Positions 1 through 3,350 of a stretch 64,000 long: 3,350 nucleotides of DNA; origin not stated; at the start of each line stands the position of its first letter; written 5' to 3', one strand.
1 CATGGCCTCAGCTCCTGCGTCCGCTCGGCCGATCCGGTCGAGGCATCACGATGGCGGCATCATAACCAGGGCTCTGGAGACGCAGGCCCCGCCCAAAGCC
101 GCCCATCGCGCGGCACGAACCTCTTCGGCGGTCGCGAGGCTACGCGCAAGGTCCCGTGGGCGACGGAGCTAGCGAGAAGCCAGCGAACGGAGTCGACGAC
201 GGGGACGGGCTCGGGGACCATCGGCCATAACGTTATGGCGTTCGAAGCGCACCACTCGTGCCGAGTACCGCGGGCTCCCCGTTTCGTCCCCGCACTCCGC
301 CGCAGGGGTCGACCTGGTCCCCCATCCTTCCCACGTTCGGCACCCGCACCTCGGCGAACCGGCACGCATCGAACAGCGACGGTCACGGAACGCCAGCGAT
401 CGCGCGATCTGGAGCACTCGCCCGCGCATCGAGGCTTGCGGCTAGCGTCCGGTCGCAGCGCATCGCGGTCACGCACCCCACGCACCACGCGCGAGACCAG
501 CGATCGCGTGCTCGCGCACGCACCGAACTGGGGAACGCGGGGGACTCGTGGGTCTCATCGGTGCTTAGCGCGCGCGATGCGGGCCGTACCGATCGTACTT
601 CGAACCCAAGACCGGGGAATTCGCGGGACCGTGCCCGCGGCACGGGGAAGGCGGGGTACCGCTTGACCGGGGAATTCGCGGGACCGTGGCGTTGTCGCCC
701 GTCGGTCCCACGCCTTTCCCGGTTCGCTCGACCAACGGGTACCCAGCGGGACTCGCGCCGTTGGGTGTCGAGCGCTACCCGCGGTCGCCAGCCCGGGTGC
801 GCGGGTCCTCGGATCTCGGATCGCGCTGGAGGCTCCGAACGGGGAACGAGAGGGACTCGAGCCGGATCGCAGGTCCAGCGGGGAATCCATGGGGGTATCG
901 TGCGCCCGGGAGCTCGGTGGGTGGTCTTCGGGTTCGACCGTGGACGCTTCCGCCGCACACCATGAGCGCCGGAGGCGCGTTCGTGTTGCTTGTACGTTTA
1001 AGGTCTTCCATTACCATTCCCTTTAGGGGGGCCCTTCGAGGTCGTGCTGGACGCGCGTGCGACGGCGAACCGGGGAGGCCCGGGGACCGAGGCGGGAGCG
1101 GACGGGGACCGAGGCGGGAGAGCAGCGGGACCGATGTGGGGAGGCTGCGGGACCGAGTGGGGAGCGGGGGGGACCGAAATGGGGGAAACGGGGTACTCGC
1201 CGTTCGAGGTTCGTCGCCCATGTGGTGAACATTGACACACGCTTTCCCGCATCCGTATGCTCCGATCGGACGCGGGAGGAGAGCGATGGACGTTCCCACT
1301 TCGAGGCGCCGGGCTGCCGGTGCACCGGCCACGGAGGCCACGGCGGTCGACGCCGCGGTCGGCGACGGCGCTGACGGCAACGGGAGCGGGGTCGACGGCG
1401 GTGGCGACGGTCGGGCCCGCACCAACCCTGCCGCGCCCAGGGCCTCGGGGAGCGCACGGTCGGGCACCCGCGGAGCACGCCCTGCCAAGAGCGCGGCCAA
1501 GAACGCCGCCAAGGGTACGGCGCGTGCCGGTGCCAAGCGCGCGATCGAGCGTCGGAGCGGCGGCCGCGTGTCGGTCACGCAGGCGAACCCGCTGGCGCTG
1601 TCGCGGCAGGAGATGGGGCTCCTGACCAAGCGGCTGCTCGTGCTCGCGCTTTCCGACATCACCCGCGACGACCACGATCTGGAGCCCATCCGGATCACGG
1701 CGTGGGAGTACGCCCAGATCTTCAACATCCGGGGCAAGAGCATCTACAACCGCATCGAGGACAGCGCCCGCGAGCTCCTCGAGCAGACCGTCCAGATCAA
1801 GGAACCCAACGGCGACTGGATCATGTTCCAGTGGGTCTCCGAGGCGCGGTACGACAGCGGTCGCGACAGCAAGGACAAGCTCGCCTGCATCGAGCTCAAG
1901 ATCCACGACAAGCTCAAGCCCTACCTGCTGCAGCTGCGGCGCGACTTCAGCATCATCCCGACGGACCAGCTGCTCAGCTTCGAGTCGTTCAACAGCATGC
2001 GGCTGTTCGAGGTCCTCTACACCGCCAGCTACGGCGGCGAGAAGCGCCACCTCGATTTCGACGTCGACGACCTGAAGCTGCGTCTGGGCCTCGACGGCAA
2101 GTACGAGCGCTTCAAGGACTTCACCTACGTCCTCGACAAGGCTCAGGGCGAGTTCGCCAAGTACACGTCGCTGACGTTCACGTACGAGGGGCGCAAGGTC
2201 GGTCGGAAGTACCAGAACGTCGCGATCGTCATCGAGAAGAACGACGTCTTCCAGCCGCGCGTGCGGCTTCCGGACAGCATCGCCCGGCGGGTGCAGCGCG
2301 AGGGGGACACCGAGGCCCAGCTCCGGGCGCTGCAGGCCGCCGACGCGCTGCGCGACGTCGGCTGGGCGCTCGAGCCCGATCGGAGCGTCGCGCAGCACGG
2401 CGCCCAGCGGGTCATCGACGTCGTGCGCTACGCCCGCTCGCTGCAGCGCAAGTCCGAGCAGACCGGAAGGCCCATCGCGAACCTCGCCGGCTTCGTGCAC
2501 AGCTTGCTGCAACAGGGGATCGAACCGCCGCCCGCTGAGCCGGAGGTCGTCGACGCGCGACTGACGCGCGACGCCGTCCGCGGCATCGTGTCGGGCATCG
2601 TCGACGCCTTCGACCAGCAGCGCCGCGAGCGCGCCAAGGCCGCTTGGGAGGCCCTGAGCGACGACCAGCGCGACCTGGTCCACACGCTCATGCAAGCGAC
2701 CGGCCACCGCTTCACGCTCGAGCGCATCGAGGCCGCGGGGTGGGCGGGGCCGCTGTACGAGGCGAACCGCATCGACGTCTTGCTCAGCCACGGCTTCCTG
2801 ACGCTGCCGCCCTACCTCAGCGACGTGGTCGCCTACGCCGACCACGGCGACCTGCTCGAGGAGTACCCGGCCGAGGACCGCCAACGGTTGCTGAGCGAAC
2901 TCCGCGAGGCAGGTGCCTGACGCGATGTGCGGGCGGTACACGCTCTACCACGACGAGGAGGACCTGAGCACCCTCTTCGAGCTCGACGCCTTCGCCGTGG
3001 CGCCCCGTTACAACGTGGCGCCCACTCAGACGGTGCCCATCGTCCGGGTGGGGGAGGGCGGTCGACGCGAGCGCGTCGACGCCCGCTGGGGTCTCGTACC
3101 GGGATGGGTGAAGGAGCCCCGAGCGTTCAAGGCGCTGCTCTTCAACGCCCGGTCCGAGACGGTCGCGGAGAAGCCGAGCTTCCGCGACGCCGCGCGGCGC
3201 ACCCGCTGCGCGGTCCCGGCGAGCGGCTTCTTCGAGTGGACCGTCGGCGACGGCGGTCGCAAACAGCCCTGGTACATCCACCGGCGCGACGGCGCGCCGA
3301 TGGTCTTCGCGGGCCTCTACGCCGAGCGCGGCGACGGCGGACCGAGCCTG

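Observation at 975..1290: Canonical iteron-type origin: AT-rich island, five 22-bp iterons, rep promoter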

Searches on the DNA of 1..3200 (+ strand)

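Call 8: search_dna_similar(query=window:1-3200:+, collection=plasmids, mode=near)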
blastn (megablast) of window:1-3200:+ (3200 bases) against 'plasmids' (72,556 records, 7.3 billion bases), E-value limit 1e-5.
No match.
